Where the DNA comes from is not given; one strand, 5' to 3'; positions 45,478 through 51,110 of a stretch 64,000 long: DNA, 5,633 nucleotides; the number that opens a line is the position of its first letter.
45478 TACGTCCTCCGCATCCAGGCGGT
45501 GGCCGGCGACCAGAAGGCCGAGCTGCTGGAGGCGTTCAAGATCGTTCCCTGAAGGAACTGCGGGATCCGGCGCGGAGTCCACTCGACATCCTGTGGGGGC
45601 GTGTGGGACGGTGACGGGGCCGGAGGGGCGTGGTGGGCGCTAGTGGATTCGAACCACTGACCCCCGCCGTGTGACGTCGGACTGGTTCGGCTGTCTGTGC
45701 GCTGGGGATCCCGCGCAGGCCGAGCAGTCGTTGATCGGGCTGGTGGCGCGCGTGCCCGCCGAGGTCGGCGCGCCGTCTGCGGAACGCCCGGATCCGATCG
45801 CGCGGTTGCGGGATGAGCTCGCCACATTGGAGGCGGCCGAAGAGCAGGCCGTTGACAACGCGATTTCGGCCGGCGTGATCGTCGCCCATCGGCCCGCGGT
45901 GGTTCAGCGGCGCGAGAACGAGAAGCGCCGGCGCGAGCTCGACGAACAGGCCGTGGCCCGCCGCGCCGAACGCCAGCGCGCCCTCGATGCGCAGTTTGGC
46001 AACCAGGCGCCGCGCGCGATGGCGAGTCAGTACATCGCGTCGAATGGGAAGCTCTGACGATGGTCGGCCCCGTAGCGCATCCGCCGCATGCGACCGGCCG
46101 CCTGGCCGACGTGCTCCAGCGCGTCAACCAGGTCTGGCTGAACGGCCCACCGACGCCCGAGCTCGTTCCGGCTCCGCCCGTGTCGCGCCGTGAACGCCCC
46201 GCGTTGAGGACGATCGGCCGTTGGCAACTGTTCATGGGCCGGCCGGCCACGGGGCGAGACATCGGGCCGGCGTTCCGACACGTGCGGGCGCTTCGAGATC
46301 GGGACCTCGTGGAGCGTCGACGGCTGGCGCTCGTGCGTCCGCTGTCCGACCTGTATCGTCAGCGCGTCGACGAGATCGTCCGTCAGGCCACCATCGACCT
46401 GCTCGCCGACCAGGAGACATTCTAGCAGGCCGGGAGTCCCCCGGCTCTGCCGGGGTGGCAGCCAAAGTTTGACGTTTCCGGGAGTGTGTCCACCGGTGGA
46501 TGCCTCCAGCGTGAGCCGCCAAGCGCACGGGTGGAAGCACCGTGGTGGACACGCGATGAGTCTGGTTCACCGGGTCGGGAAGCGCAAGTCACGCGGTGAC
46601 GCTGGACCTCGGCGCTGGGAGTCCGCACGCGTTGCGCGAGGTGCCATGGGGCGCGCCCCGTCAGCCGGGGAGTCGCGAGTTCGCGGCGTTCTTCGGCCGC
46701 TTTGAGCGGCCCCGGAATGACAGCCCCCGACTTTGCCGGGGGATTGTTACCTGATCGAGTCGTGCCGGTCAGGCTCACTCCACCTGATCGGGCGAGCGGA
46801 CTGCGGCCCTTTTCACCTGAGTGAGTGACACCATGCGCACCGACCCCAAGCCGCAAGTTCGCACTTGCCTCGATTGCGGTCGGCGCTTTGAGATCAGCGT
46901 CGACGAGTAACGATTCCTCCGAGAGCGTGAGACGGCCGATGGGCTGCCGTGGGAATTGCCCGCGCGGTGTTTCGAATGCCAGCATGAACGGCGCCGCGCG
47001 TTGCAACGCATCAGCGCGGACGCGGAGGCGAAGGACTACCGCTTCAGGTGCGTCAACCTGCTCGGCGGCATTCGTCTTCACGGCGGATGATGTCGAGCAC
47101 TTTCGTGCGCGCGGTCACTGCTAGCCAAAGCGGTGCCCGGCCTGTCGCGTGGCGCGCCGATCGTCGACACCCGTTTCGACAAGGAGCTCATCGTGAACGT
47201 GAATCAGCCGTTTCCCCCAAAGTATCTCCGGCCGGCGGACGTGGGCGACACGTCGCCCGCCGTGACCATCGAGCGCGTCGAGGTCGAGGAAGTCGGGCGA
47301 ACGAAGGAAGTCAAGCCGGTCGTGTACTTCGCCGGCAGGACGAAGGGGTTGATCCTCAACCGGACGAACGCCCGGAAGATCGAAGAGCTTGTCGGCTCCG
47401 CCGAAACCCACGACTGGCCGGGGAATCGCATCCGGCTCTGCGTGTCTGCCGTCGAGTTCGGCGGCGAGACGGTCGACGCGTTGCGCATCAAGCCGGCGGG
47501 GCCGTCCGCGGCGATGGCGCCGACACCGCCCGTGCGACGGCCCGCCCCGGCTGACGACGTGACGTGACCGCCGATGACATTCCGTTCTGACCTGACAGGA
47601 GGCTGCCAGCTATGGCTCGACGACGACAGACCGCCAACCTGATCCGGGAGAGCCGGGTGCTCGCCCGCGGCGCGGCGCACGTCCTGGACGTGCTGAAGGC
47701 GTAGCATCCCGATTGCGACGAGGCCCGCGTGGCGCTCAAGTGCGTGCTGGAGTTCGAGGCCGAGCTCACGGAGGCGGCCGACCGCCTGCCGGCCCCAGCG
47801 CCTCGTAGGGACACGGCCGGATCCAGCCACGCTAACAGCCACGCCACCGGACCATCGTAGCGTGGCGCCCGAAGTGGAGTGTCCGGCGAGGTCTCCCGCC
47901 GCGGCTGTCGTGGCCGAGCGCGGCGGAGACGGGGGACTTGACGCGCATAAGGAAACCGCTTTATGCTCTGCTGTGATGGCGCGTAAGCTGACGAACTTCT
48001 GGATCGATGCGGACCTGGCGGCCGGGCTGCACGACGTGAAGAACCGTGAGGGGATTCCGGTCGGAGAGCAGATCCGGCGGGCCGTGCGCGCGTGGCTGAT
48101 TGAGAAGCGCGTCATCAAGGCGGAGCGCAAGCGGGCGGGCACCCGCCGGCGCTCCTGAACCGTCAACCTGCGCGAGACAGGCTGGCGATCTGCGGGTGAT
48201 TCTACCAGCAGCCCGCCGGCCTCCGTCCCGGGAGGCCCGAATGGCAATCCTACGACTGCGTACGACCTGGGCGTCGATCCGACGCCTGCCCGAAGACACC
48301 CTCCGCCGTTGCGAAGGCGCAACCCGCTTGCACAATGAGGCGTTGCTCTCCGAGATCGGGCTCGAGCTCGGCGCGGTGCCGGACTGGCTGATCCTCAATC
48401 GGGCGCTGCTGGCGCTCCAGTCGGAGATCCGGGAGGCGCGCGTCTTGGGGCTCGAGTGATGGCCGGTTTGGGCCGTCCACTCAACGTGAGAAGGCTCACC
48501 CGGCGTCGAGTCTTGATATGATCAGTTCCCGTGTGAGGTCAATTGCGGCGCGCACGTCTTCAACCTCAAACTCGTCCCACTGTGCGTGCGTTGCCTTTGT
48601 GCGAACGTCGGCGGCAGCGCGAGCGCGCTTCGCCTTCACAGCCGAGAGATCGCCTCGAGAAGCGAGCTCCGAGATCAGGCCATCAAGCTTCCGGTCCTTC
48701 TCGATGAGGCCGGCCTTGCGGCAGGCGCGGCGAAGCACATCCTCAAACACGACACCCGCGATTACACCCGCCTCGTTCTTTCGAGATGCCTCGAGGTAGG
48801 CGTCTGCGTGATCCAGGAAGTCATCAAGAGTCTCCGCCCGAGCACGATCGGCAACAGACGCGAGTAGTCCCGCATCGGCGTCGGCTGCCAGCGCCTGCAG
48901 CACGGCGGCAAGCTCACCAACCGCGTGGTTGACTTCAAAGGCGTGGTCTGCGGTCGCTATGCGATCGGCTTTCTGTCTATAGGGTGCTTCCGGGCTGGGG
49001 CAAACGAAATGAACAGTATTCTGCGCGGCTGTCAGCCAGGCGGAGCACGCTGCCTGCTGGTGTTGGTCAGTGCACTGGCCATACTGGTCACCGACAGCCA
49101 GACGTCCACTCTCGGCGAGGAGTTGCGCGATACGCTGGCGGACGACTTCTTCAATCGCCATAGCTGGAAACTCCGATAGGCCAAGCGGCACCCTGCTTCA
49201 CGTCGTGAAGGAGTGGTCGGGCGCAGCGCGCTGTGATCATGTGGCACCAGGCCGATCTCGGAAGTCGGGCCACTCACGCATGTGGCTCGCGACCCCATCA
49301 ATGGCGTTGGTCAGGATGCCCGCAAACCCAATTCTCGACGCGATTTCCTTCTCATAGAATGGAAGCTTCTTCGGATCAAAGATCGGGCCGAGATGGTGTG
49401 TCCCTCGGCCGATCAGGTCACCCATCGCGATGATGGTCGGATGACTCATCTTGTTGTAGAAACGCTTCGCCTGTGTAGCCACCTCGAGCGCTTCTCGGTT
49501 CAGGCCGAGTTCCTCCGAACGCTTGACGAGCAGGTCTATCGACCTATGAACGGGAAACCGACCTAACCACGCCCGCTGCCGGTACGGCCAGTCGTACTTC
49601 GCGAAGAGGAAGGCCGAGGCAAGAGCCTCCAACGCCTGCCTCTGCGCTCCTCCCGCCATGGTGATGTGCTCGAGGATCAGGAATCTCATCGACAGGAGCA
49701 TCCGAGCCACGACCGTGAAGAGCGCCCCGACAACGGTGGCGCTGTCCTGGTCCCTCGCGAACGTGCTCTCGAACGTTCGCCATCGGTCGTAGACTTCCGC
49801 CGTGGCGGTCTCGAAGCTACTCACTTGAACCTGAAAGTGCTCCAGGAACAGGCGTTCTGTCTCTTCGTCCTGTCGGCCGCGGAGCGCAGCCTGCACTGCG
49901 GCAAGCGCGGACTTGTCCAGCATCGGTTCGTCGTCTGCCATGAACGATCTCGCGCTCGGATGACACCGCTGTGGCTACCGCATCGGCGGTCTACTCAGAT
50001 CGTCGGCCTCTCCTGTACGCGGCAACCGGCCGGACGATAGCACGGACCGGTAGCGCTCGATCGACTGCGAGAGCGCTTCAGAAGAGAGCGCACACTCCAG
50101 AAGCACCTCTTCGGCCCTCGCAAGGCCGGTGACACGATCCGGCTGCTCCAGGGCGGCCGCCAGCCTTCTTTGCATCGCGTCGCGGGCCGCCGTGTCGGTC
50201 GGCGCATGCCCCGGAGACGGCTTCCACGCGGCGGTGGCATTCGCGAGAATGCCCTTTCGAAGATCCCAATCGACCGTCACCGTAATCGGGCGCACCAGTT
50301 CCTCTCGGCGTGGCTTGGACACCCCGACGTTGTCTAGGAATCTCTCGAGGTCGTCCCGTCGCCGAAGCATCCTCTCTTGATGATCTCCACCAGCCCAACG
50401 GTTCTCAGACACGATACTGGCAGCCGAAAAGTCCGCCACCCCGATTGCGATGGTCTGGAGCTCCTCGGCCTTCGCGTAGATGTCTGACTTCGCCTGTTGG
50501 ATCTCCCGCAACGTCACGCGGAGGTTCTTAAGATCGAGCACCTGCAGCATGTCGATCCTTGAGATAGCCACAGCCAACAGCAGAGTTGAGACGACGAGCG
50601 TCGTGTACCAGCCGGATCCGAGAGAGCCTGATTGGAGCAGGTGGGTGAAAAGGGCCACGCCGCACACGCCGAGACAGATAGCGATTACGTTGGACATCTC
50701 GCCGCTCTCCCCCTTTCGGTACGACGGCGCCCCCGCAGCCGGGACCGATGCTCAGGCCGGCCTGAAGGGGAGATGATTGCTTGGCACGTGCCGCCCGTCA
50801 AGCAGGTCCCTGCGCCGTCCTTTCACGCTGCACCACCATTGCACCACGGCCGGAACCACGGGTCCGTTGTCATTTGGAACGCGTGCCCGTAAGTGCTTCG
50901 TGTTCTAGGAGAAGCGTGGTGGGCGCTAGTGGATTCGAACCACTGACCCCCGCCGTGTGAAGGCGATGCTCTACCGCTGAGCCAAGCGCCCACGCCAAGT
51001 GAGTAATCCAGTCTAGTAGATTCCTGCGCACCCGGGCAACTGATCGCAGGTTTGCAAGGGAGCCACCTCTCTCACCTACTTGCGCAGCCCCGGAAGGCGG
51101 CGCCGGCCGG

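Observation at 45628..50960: Perfect 47-bp duplication of the tRNA-Val 3' half brackets a 5.3-kb integrase-less island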

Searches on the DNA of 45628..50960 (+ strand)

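Call 37: search_dna_similar(query=window:45628-50960:+, collection=phages, mode=distant)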
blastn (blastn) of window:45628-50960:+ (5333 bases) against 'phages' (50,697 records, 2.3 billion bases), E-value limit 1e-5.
No match.

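Call 38: search_dna_similar(query=window:45628-50960:+, collection=plasmids, mode=distant)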
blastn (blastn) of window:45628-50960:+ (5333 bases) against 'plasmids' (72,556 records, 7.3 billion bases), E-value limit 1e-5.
Records with a match: 4; places in all: 5; records where one place covers at least 80% of the query: 0.
Best place of each record, by identity: 60-80% 4.
By first word of the organism name: Methylosinus 2; Achromobacter 1; Methylorubrum 1.
By predicted mobility (MOB-suite, as given by PLSDB): mobilizable 3; conjugative 1.
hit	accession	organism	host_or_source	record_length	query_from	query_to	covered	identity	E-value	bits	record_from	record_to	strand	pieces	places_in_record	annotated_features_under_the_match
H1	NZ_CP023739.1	Methylosinus trichosporium OB3b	isolate,soil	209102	810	923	2%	76.7%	3e-10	77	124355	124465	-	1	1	none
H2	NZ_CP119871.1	Methylosinus trichosporium OB3b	Whole Organism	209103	810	923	2%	76.7%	3e-10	77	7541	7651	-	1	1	none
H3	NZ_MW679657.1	Achromobacter sp.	-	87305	811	924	2%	76.5%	9e-10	76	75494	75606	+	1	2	tripartite tricarboxylate transporter substrate-binding protein | tnpA: IS200/IS605 family transposase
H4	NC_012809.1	Methylorubrum extorquens AM1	-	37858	805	904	2%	77.2%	4e-8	70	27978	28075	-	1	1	none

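Call 40: get_annotated_region(hit=H1, flank=4000)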
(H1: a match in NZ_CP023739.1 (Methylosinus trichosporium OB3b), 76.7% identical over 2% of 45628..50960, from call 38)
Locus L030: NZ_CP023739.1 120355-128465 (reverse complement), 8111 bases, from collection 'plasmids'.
description: Methylosinus trichosporium OB3b plasmid pOB3b2, complete sequence
organism: Methylosinus trichosporium OB3b (NCBI taxid 595536)
taxonomy: Bacteria; Pseudomonadota; Alphaproteobacteria; Hyphomicrobiales; Methylocystaceae; Methylosinus; Methylosinus trichosporium; Methylosinus trichosporium OB3b
host: -; source: isolate,soil; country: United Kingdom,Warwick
typing (MOB-suite, as given by PLSDB): mobilizable; relaxase MOBQ
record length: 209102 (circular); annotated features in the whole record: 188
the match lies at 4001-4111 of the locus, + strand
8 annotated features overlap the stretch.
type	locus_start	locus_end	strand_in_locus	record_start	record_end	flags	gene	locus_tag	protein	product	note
CDS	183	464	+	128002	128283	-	-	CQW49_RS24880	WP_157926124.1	hypothetical protein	-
CDS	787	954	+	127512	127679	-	-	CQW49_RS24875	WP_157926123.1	hypothetical protein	-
CDS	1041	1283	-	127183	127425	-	-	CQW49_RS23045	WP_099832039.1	hypothetical protein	-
CDS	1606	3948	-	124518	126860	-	-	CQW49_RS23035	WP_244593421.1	cbb3-type cytochrome c oxidase subunit I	GO:0009060 - aerobic respiration [Evidence IEA]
CDS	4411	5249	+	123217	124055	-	-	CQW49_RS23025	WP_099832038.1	IS5 family transposase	-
CDS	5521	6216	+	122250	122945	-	-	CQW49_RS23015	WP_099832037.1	IS6 family transposase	-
CDS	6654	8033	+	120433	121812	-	-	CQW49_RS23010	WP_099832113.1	MmgE/PrpD family protein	-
CDS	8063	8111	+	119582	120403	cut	-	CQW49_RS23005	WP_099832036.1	phosphosulfolactate synthase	-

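Call 41: get_annotated_region(hit=H3, flank=4000)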
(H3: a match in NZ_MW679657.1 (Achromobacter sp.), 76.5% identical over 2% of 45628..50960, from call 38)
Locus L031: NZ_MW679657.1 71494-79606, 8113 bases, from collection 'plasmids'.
description: Achromobacter sp. strain ANB-1 plasmid pDCA-1, complete sequence
organism: Achromobacter sp. (NCBI taxid 134375)
taxonomy: Bacteria; Pseudomonadota; Betaproteobacteria; Burkholderiales; Alcaligenaceae; Achromobacter; Achromobacter sp.
host: -; source: -; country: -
typing (MOB-suite, as given by PLSDB): conjugative; replicon IncP; relaxase MOBP; mating-pair formation MPF_T
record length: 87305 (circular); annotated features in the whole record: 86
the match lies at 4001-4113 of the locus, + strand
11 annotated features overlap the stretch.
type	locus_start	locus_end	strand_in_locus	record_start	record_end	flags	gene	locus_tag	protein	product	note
CDS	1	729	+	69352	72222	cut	-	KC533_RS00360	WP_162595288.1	Tn3-like element IS1071 family transposase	-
CDS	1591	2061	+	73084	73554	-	-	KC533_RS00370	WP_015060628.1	cyclase family protein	GO:0019441 - tryptophan catabolic process to kynurenine [Evidence IEA]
CDS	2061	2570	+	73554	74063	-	-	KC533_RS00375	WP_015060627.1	MaoC family dehydratase N-terminal domain-containing protein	-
CDS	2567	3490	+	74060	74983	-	-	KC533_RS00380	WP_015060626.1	dihydrodipicolinate synthase family protein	GO:0009436 - glyoxylate catabolic process [Evidence IEA]; GO:0071704 - organic substance metabolic process [Evidence ...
CDS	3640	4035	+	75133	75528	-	-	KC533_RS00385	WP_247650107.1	tripartite tricarboxylate transporter substrate-binding protein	-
CDS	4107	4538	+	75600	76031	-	tnpA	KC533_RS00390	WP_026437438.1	IS200/IS605 family transposase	-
CDS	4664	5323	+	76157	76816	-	-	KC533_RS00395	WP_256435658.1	tripartite tricarboxylate transporter substrate-binding protein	-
CDS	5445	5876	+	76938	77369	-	tnpA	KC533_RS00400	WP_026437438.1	IS200/IS605 family transposase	-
CDS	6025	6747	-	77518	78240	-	-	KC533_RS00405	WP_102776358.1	dienelactone hydrolase family protein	-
CDS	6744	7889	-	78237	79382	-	-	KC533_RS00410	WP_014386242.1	muconate/chloromuconate family cycloisomerase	-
CDS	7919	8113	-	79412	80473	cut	-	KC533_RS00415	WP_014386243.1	maleylacetate reductase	-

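Call 42: get_annotated_region(hit=H4, flank=4000)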
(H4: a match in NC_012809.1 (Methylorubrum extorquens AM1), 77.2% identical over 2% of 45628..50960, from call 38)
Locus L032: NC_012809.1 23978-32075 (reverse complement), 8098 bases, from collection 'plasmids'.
description: Methylorubrum extorquens AM1 plasmid p2META1, complete sequence
organism: Methylorubrum extorquens AM1 (NCBI taxid 272630)
taxonomy: Bacteria; Pseudomonadota; Alphaproteobacteria; Hyphomicrobiales; Methylobacteriaceae; Methylorubrum; Methylorubrum extorquens; Methylorubrum extorquens AM1
host: -; source: -; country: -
typing (MOB-suite, as given by PLSDB): mobilizable; relaxase MOBQ
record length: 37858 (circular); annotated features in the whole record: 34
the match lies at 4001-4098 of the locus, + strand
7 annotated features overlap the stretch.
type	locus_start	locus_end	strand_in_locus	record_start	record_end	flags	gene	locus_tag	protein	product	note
CDS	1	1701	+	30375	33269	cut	traA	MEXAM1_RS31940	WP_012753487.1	Ti-type conjugative transfer relaxase TraA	-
CDS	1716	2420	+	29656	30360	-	-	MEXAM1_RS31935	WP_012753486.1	DUF6118 family protein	-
CDS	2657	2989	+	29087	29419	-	-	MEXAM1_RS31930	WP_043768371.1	four-helix bundle copper-binding protein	-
CDS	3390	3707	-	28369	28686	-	-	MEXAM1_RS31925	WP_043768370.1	HU family DNA-binding protein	GO:0030261 - chromosome condensation [Evidence IEA]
CDS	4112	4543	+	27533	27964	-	tnpA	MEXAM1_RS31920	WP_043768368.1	IS200/IS605-like element ISMex34 family transposase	GO:0006313 - DNA transposition [Evidence IEA]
CDS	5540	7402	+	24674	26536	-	-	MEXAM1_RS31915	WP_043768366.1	copper resistance system multicopper oxidase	GO:0006825 - copper ion transport [Evidence IEA]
CDS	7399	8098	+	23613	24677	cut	-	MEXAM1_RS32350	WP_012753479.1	copper resistance protein B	-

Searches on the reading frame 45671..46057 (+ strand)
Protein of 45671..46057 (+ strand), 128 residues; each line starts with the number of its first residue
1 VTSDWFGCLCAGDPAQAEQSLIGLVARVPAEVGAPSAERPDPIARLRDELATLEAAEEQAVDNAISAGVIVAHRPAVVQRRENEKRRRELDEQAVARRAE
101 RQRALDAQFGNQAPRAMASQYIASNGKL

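Call 6: search_protein_families(library=pfam, proteins=[window:45671-46057:+], max_evalue=0.1)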
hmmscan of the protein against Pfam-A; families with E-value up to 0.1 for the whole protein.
window:45671-46057:+ (128 aa): 0 families

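Call 7: search_protein_families(library=padloc, proteins=[window:45671-46057:+], max_evalue=0.1)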
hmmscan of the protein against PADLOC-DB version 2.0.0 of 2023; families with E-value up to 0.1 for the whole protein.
window:45671-46057:+ (128 aa): 0 families

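Call 8: search_protein_families(library=phrogs, proteins=[window:45671-46057:+], max_evalue=0.1)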
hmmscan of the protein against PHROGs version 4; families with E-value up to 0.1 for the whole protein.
window:45671-46057:+ (128 aa): 0 families

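Call 92: find_related_loci(query=window:45671-46057:+, collection=viral_contigs, flank=10000)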
Query window:45671-46057:+ (128 aa) in viral_contigs; peptide patterns used: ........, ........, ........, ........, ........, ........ (x = any residue, [..] = any of these).
21 stretches matched a pattern, but none encodes a relative of the query by tblastn (E <= 1e-3).

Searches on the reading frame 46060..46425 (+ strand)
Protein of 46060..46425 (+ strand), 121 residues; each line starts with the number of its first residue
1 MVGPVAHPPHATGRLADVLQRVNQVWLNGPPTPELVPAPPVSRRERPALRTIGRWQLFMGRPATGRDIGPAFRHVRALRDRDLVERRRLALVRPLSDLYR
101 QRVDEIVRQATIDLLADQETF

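Call 6: search_protein_families(library=pfam, proteins=[window:46060-46425:+], max_evalue=0.1)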
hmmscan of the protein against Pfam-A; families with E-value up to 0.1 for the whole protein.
window:46060-46425:+ (121 aa): 0 families

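Call 7: search_protein_families(library=padloc, proteins=[window:46060-46425:+], max_evalue=0.1)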
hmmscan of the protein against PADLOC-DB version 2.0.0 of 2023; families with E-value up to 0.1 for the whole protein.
window:46060-46425:+ (121 aa): 0 families

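Call 8: search_protein_families(library=phrogs, proteins=[window:46060-46425:+], max_evalue=0.1)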
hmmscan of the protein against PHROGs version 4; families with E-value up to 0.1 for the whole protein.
window:46060-46425:+ (121 aa): 0 families

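Call 91: find_related_loci(query=window:46060-46425:+, collection=viral_contigs, flank=10000)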
Query window:46060-46425:+ (121 aa) in viral_contigs; peptide patterns used: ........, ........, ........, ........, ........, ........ (x = any residue, [..] = any of these).
68 stretches matched a pattern, but none encodes a relative of the query by tblastn (E <= 1e-3).
